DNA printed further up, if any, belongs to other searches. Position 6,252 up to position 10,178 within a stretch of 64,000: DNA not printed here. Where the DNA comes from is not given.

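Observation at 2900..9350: Novel 17-residue (51-nt) tandem repeat family with consensus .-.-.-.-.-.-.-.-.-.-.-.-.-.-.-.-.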

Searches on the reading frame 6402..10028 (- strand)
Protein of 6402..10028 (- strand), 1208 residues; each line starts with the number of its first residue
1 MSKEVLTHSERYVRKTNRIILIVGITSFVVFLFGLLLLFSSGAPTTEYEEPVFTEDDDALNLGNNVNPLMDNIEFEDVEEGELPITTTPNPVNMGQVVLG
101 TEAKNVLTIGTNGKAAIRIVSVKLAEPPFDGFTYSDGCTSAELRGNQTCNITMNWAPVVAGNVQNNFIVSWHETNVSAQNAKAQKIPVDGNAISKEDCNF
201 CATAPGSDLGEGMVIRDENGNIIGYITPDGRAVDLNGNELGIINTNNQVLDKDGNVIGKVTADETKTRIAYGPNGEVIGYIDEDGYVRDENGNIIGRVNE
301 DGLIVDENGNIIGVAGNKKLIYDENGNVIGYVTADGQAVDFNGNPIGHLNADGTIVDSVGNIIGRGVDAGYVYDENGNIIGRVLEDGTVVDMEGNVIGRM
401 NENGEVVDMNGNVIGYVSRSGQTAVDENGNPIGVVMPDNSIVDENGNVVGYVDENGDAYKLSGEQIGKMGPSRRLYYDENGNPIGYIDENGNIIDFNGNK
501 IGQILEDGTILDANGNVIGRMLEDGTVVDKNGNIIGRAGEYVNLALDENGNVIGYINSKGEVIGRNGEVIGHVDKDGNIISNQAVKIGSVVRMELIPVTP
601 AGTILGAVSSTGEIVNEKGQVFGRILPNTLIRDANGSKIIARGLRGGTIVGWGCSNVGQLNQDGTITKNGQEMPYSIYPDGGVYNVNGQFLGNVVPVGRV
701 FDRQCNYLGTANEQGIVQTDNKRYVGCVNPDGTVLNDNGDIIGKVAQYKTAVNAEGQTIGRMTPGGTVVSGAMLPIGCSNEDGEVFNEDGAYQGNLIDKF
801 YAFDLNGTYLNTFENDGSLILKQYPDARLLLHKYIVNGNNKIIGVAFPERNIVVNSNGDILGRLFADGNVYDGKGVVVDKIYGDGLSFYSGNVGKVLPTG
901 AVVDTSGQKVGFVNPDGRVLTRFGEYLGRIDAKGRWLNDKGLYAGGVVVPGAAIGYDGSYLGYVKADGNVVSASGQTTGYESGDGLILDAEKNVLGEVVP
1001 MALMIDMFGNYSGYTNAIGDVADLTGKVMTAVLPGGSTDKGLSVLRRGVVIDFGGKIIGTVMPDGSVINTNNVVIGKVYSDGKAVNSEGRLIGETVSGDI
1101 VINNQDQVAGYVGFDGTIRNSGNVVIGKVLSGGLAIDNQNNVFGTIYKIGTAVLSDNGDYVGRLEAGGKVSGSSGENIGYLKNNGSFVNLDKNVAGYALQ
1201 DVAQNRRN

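Call 5: search_protein_families(library=pfam, proteins=[window:6402-10028:-], max_evalue=0.01)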
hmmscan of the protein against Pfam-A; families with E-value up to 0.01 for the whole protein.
window:6402-10028:- (1208 aa): 6 families
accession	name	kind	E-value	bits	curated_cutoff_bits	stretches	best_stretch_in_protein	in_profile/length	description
PF21785.3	Bflower_2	-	2.9e-77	256.2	38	12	342-419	24-98/112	5-fold beta-flower protein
PF12396.14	DUF3659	-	1.4e-37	127.8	24.8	4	368-419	10-57/61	Protein of unknown function (DUF3659)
PF21784.3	Bflower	-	2.9e-35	121.6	25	5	476-536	3-61/116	4-fold beta flower protein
PF05593.20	RHS_repeat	-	1.8e-12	47.8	22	0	306-337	2-37/38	RHS Repeat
PF15780.11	ASH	-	0.00052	20.6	27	1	90-165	12-84/98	Abnormal spindle-like microcephaly-assoc'd, ASPM-SPD-2-Hydin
PF12645.13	HTH_16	-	0.0062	17.1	22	0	472-489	30-47/65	Helix-turn-helix domain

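Call 9: find_encoding_contigs(protein=window:6402-10028:-, flank=3000, max_places=4)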
Protein window:6402-10028:- (1208 aa): 23 contigs read that carry it; 4 places shown.
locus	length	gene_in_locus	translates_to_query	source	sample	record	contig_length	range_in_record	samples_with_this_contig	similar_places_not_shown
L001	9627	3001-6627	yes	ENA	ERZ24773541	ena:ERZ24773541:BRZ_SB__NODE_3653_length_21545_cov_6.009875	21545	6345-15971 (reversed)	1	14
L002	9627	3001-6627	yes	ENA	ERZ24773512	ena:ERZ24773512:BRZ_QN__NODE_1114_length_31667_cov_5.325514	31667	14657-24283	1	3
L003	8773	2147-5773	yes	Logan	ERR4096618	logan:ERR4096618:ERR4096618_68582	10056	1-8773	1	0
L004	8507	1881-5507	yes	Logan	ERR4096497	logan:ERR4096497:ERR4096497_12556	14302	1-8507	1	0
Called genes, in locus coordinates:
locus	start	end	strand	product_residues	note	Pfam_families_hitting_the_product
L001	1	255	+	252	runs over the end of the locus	PF04335:VirB8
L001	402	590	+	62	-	-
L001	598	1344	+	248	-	PF04335:VirB8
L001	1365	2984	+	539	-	PF03524:CagX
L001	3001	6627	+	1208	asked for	-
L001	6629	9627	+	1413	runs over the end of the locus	PF12396:DUF3659 (faint), PF21784:Bflower (faint), PF21785:Bflower_2 (weak), PF03743:TrbI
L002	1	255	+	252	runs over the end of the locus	PF04335:VirB8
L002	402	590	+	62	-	-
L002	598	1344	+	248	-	PF04335:VirB8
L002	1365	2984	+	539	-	PF03524:CagX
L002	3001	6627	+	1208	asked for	-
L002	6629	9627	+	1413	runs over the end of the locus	PF12396:DUF3659 (faint), PF21784:Bflower (faint), PF21785:Bflower_2 (weak), PF03743:TrbI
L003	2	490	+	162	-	?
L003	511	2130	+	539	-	PF03524:CagX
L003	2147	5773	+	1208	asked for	-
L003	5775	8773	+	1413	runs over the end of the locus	PF12396:DUF3659 (faint), PF21784:Bflower (faint), PF21785:Bflower_2 (weak), PF03743:TrbI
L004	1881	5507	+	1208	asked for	-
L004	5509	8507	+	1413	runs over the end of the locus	PF12396:DUF3659 (faint), PF21784:Bflower (faint), PF21785:Bflower_2 (weak), PF03743:TrbI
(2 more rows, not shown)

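Call 10: search_protein_families(library=ncbifam, proteins=[window:6402-10028:-], max_evalue=0.001)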
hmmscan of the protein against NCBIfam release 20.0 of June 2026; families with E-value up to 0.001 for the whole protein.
window:6402-10028:- (1208 aa): 2 families
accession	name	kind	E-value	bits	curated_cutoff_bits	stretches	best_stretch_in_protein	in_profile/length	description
TIGR01643.1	YD_repeat_2x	repeat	4.1e-12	46.1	15.8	0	271-302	1-36/42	YD repeat-containing protein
NF012200.0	choice_anch_D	domain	1.4e-05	25.5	45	1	86-167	18-99/108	choice-of-anchor D domain-containing protein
